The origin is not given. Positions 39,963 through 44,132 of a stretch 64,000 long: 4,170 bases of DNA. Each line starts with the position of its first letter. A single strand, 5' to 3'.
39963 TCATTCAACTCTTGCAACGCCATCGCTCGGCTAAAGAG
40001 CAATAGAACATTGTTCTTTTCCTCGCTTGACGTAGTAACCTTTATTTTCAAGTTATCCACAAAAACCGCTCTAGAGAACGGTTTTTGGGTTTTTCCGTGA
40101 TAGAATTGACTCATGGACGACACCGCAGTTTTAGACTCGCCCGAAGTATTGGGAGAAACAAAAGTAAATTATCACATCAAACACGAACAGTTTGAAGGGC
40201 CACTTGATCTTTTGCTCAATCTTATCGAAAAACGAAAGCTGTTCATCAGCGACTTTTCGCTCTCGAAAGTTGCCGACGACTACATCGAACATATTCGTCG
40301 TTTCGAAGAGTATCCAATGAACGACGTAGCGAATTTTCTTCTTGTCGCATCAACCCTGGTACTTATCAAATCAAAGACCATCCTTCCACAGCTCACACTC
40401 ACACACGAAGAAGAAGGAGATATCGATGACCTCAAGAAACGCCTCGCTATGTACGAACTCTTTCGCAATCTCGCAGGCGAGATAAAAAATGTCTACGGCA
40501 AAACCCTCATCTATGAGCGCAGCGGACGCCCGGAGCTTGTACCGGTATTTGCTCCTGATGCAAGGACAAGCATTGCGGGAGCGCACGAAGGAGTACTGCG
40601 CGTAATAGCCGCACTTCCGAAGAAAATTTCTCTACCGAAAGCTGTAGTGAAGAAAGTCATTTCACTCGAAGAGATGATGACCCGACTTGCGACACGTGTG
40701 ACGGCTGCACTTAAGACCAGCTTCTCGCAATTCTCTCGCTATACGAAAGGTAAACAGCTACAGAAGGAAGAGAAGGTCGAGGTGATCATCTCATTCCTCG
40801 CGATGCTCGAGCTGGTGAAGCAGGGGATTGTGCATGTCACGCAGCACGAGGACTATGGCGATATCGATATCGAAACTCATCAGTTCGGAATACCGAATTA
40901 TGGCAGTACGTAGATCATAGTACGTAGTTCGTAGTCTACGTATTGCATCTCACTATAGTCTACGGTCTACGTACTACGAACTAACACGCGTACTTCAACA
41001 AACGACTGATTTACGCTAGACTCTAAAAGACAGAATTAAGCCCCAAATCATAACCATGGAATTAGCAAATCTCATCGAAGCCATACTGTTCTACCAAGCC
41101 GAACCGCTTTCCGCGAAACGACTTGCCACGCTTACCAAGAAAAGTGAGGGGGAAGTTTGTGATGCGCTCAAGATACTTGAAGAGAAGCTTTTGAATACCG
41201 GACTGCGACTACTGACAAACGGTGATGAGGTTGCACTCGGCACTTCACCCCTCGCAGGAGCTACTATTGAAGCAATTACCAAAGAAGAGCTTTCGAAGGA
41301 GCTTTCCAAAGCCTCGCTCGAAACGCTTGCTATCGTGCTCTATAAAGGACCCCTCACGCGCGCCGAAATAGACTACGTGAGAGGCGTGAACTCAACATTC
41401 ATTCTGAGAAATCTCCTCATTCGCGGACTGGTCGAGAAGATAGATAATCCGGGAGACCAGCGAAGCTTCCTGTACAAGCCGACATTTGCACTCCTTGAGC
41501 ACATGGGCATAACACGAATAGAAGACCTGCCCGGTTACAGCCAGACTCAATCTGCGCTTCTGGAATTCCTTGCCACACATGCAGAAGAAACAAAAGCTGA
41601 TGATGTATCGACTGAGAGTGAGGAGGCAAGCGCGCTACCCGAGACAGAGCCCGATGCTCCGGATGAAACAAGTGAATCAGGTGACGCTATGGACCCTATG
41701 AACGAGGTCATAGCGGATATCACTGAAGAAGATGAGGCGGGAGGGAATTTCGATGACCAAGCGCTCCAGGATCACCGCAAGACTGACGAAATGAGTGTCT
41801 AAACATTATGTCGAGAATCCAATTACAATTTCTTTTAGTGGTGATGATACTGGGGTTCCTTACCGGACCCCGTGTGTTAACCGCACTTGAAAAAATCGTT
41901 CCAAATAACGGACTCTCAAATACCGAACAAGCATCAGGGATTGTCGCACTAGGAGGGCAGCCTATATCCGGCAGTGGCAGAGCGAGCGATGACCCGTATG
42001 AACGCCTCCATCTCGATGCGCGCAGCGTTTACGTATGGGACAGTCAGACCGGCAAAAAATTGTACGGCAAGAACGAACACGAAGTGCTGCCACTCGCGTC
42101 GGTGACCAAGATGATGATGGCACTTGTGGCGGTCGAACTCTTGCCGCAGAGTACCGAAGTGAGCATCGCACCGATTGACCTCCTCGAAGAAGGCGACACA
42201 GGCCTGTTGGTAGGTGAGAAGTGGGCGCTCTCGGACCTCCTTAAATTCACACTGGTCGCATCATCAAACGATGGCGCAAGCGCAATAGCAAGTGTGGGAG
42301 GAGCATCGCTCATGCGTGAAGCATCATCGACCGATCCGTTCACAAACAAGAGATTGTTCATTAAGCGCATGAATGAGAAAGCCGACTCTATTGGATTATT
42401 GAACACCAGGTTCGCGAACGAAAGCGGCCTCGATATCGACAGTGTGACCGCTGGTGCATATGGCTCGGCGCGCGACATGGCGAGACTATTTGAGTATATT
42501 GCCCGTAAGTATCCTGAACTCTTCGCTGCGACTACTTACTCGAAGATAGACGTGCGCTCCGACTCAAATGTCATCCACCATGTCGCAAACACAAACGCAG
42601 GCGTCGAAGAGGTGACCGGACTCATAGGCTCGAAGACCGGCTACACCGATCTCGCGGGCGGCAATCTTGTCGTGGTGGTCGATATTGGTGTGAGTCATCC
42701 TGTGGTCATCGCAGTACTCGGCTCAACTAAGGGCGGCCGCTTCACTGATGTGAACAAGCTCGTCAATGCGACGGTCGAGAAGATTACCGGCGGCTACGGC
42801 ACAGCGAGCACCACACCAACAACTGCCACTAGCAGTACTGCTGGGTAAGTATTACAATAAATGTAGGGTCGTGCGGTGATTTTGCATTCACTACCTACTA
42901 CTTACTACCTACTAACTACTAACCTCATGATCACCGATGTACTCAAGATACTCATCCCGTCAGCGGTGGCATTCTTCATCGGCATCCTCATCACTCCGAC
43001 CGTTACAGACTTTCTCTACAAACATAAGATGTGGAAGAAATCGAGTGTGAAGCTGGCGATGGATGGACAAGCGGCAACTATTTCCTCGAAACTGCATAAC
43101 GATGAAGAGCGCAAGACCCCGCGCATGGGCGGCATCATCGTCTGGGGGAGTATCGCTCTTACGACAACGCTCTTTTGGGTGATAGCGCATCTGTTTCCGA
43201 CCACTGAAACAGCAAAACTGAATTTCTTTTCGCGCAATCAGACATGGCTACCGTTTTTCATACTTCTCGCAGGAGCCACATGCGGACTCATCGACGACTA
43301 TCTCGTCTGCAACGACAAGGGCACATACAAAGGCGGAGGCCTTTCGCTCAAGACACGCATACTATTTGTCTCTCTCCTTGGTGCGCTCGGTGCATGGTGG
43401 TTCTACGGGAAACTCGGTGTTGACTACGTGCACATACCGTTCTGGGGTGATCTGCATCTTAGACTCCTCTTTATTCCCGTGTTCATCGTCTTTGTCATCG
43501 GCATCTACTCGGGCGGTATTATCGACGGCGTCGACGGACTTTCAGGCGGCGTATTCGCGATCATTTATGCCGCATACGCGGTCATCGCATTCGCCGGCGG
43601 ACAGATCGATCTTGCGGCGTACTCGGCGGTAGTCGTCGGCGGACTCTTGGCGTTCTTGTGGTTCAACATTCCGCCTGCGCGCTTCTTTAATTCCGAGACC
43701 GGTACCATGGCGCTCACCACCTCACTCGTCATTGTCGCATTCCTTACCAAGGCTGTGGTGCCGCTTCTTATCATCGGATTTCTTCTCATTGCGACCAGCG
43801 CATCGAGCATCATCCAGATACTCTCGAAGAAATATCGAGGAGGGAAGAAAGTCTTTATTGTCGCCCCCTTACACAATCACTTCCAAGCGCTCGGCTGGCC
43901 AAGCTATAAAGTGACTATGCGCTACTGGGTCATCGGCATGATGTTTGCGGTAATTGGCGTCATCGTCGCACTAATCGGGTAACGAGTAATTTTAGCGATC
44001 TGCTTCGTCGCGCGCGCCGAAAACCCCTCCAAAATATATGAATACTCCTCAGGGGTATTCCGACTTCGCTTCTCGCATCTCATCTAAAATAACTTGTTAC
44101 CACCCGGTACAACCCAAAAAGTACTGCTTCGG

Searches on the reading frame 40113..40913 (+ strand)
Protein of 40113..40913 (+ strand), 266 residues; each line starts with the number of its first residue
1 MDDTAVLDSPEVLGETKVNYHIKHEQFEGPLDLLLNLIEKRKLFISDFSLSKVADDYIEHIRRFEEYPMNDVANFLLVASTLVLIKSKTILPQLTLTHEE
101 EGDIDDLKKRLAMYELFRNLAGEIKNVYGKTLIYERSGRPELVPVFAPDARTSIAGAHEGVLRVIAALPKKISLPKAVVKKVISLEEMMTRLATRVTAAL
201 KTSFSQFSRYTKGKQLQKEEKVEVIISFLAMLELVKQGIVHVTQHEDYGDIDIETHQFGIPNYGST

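Call 5: search_protein_families(library=pfam, proteins=[window:40113-40913:+], max_evalue=0.01)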
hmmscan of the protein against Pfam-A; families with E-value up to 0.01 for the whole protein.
window:40113-40913:+ (266 aa): 2 families
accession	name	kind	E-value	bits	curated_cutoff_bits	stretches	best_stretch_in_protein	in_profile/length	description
PF02616.19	SMC_ScpA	-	2.9e-19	70.4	24.6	1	37-254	1-230/232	Segregation and condensation protein ScpA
PF04824.21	Rad21_Rec8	-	0.00022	20.9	22.7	1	228-254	24-50/55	Conserved region of Rad21 / Rec8 like protein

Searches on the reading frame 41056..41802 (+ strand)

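Call 5: search_protein_families(library=pfam, proteins=[window:41056-41802:+], max_evalue=0.01)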
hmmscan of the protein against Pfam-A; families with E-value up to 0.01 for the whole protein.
window:41056-41802:+ (248 aa): 3 families
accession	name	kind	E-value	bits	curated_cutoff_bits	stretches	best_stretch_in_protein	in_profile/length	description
PF04079.22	SMC_ScpB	-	6.3e-36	123.8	27.4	1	6-159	2-158/160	Segregation and condensation complex subunit ScpB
PF12802.13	MarR_2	-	0.002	18.7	27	0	117-137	41-61/61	MarR family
PF01047.28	MarR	-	0.0085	16.4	24.6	0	114-137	35-58/59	MarR family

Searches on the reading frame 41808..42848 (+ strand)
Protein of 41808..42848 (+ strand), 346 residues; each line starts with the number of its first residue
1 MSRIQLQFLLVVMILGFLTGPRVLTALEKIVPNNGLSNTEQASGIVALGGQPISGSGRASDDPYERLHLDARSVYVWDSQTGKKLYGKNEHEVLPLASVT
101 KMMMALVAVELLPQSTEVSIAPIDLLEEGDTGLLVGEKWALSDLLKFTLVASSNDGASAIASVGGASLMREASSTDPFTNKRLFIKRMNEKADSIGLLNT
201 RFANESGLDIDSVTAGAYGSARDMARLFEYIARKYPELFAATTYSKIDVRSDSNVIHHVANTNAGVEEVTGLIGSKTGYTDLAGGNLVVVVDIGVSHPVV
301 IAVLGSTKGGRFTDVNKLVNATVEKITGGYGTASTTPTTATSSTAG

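Call 5: search_protein_families(library=pfam, proteins=[window:41808-42848:+], max_evalue=0.01)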
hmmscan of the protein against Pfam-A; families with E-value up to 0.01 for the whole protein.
window:41808-42848:+ (346 aa): 3 families
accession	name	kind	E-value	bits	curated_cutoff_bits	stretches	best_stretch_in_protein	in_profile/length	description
PF00768.25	Peptidase_S11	-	2.2e-33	116.2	27.6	1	68-306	9-237/239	D-alanyl-D-alanine carboxypeptidase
PF13354.11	Beta-lactamase2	-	5.9e-06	26.2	22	0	73-153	1-87/214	Beta-lactamase enzyme family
PF00144.29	Beta-lactamase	-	0.0016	18.1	27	0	71-112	14-68/329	Beta-lactamase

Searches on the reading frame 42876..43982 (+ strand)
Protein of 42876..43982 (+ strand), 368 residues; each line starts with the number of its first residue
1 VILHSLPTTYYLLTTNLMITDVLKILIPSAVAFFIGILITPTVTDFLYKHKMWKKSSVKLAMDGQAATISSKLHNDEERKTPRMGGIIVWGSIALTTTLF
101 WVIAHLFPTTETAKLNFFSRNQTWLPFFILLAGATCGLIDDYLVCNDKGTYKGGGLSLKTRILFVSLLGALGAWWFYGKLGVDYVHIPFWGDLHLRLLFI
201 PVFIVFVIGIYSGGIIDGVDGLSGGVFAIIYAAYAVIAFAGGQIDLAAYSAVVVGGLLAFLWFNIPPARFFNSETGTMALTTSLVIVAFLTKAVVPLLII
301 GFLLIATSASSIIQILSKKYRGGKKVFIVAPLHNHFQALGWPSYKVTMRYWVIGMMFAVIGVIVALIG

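Call 5: search_protein_families(library=pfam, proteins=[window:42876-43982:+], max_evalue=0.01)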
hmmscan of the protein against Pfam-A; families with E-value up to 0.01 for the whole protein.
window:42876-43982:+ (368 aa): 1 family
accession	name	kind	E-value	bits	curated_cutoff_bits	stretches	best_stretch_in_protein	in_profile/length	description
PF00953.26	Glycos_transf_4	-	8.7e-18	65.2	27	1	128-289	6-157/160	Glycosyl transferase family 4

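Call 6: search_protein_families(library=ncbifam, proteins=[window:42876-43982:+], max_evalue=0.01)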
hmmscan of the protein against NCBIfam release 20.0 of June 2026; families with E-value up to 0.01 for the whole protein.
window:42876-43982:+ (368 aa): 3 families
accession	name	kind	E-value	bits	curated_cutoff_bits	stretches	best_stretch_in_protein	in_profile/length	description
TIGR00445.1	mraY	equivalog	7e-41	140.7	192.05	1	72-364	27-317/321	phospho-N-acetylmuramoyl-pentapeptide-transferase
NF053644.1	MraY_archaea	equivalog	5.5e-19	68.7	450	1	191-362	174-340/340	pseudomurein biosynthesis MraY family phospho-N-acetylmuramoyl-pentapeptide-transferase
TIGR02380.1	ECA_wecA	exception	1.4e-06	27.7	326.05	1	200-363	134-307/346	UDP-N-acetylglucosamine--undecaprenyl-phosphate N-acetylglucosaminephosphotransferase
